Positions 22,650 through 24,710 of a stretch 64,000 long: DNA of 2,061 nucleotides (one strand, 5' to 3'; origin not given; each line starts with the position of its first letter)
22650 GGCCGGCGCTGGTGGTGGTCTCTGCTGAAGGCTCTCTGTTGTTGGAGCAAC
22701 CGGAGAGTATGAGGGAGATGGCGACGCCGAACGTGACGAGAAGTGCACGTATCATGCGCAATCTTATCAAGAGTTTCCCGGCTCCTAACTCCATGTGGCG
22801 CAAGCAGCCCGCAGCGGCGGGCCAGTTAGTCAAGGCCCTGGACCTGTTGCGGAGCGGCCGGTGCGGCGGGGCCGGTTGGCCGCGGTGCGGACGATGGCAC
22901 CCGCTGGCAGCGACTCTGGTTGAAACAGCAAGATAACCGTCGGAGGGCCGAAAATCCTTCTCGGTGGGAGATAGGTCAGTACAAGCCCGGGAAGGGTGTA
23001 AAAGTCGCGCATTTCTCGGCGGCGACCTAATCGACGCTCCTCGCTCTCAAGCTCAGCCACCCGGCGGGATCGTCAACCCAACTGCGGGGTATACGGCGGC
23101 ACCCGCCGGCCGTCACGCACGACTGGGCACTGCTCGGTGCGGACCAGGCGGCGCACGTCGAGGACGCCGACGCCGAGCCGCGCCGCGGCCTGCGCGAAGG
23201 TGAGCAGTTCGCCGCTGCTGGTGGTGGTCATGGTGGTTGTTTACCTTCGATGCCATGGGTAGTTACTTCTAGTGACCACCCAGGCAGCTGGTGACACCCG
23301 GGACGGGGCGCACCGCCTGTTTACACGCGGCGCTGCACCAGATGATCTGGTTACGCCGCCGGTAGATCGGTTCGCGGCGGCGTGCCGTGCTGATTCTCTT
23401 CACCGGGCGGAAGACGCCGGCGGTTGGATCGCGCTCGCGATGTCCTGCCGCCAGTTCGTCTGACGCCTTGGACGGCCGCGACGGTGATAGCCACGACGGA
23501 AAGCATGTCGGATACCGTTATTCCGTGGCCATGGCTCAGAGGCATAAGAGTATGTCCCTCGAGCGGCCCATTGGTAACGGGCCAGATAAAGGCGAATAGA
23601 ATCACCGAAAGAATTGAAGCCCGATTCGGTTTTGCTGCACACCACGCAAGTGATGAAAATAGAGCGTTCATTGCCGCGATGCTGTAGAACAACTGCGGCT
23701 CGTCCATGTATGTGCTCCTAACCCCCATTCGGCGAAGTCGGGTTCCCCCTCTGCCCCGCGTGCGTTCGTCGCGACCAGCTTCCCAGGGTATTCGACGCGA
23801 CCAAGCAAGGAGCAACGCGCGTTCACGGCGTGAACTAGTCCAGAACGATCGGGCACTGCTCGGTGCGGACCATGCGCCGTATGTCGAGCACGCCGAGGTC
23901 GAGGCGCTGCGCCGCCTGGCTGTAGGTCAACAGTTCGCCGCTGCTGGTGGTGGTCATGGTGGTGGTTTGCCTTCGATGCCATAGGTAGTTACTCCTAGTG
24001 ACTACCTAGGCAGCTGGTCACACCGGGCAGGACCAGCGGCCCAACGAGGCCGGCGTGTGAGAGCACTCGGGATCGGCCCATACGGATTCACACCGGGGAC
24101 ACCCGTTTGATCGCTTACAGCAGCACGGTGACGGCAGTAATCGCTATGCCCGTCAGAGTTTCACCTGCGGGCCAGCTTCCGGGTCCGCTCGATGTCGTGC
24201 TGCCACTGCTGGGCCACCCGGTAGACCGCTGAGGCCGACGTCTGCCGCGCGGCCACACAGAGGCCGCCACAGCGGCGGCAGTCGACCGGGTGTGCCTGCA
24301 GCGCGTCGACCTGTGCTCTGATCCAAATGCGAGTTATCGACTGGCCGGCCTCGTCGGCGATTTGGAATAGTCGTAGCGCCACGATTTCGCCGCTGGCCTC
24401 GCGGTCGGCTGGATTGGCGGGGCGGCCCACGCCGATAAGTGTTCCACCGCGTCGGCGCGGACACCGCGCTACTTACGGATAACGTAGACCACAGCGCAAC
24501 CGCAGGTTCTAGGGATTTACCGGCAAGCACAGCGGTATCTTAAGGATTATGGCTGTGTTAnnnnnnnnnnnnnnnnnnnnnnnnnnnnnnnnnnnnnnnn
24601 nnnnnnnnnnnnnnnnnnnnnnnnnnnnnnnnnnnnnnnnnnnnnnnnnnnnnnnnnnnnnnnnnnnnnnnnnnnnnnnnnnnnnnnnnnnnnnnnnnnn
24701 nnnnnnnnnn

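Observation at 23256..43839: The same 27-bp palindrome occurs three times and links two separate accessory regions 20 kb apart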

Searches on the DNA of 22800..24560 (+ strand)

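Call 20: search_dna_similar(query=window:22800-24560:+, collection=phages, mode=distant, max_rows=15, max_evalue=0.001)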
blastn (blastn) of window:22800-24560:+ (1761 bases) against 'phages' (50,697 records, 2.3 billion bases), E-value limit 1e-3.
No match.

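Call 21: search_dna_similar(query=window:22800-24560:+, collection=plasmids, mode=distant, max_rows=15, max_evalue=0.001)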
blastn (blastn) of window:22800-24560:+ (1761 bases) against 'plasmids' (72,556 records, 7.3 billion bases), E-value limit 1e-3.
No match.

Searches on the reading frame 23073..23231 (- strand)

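Call 16: search_protein_families(library=pfam, max_evalue=0.01, proteins=[window:23073-23231:-])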
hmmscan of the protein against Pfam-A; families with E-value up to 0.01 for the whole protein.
window:23073-23231:- (52 aa): 2 families
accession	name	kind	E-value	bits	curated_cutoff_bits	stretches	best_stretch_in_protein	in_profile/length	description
PF12728.13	HTH_17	-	0.00035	21.2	27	1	9-43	1-35/51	Helix-turn-helix domain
PF21531.3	Rv2175c_wHTH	-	0.0064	16.9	27.1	1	7-44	13-51/57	DNA-binding protein Rv2175c, wHTH domain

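Call 60: search_protein_families(library=phrogs, max_evalue=0.01, proteins=[window:23073-23231:-])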
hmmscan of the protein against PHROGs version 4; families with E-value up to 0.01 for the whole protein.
window:23073-23231:- (52 aa): 1 family
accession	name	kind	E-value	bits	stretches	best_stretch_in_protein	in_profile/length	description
phrog_66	-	integration and excision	0.005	17.6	1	4-43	88-128/412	excisionase and transcriptional regulator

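Call 61: search_protein_families(library=ncbifam, max_evalue=0.01, proteins=[window:23073-23231:-])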
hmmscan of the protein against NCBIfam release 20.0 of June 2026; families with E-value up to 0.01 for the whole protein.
window:23073-23231:- (52 aa): 1 family
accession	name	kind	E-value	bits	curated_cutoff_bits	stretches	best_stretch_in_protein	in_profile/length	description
TIGR01764.1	excise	domain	6.7e-05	23.2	28.8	1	9-44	1-36/49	excisionase family DNA-binding protein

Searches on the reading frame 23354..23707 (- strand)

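Call 72: search_protein_families(library=pfam, max_evalue=0.05, proteins=[window:23354-23707:-])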
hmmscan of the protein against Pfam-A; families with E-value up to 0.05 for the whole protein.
seq(118 aa): 1 family
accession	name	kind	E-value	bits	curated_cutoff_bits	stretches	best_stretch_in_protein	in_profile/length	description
PF10445.14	DUF2456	-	0.0013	19.2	25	1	14-47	17-50/95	Protein of unknown function (DUF2456)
